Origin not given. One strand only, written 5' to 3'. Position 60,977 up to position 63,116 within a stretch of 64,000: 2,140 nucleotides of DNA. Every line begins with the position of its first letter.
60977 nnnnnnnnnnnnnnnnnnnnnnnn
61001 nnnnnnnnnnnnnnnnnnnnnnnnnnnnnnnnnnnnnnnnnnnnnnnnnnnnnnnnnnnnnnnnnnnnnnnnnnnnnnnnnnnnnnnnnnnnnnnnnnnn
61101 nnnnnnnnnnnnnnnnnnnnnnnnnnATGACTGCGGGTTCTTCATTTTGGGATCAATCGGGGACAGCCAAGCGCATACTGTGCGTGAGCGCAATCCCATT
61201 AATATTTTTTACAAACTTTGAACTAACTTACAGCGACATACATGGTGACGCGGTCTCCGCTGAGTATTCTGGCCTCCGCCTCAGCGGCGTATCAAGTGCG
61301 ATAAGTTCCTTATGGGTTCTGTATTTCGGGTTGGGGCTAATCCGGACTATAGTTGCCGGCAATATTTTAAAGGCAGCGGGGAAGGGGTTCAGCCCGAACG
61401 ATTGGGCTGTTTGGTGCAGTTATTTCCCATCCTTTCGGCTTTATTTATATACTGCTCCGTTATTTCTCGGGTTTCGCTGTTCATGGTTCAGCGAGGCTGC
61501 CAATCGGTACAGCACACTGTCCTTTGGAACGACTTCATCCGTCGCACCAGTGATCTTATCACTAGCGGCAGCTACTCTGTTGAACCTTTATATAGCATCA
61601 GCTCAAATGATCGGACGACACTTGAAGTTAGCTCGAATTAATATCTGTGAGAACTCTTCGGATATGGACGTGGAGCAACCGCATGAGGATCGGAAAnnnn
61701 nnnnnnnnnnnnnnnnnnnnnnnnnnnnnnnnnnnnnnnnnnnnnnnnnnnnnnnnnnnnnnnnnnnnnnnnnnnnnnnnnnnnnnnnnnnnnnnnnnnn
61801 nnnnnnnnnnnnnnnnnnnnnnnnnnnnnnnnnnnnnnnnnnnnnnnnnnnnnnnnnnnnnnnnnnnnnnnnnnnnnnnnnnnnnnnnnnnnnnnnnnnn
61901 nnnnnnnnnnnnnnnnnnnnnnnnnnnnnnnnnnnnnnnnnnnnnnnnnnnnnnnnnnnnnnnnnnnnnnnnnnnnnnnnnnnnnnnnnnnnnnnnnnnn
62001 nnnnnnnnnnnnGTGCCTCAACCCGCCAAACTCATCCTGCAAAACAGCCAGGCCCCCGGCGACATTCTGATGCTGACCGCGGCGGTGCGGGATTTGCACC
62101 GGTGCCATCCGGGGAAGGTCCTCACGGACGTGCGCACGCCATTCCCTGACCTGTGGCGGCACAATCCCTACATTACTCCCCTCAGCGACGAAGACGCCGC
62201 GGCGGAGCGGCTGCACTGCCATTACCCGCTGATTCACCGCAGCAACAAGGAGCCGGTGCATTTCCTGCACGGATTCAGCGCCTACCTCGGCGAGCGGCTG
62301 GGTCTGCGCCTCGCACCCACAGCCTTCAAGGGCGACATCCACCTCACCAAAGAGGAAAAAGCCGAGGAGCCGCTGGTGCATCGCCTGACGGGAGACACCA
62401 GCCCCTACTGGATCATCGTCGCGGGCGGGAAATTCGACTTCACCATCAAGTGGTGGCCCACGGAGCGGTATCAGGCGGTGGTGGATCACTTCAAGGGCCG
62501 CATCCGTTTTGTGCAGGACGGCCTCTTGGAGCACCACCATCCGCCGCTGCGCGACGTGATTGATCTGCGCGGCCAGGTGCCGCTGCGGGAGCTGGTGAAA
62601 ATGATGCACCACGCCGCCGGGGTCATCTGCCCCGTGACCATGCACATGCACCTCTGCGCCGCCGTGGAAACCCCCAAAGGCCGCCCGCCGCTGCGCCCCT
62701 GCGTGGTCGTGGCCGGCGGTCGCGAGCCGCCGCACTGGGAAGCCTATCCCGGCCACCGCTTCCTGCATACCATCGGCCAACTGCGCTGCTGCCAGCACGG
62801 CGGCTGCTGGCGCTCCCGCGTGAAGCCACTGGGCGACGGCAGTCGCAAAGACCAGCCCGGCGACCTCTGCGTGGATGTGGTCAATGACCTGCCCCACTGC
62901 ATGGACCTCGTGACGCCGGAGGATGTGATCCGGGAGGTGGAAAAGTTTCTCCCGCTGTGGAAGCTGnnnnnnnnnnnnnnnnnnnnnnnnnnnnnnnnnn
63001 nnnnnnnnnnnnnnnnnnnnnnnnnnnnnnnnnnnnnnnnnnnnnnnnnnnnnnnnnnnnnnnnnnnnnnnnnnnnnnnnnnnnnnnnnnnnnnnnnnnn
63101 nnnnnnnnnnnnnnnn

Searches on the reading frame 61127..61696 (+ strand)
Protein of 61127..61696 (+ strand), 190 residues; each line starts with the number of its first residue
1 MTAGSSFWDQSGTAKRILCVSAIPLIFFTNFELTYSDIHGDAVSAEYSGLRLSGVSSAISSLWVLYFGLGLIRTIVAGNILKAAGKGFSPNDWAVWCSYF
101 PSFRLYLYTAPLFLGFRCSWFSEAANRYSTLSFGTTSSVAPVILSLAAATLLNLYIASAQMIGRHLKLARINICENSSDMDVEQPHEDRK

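Call 4: search_protein_families(library=pfam, proteins=[window:61127-61696:+], max_evalue=1)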
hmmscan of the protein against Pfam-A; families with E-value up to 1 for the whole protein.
window:61127-61696:+ (190 aa): 0 families

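Call 6: search_protein_families(library=ncbifam, proteins=[window:61127-61696:+], max_evalue=1)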
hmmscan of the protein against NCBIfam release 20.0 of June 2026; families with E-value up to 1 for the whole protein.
window:61127-61696:+ (190 aa): 0 families

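Call 15: search_protein_families(library=padloc, proteins=[window:61127-61696:+], max_evalue=1)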
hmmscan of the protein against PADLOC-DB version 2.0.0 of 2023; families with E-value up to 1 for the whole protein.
window:61127-61696:+ (190 aa): 0 families

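Call 16: search_protein_families(library=phrogs, proteins=[window:61127-61696:+], max_evalue=1)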
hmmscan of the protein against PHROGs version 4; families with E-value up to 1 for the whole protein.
window:61127-61696:+ (190 aa): 0 families

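Call 19: find_encoding_contigs(protein=window:61127-61696:+, flank=10000, max_places=6)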
Protein window:61127-61696:+ (190 aa): 1 contig read that carries it; 1 place shown.
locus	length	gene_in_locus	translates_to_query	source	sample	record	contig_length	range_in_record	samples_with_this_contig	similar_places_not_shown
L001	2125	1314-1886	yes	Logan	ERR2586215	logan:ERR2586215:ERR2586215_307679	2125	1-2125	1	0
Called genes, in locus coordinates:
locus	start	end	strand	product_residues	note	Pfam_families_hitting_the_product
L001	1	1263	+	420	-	?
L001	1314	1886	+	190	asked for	-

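Call 28: find_homologous_proteins(query=window:61127-61696:+, max_evalue=0.01)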
Query window:61127-61696:+ (190 aa): 1 proteins with E <= 0.01 among 335 candidates.
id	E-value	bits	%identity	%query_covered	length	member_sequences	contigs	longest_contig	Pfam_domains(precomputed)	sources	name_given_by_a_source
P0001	1.5e-121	421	100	100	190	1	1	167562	-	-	-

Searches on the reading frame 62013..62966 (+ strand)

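Call 32: search_protein_families(library=pfam, proteins=[window:62013-62966:+], max_evalue=0.001)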
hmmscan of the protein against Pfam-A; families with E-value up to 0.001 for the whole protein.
window:62013-62966:+ (318 aa): 1 family
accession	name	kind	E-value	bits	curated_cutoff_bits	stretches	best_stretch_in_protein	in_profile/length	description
PF01075.23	Glyco_transf_9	-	4.8e-05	23.2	22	1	124-221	102-204/247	Glycosyltransferase family 9 (heptosyltransferase)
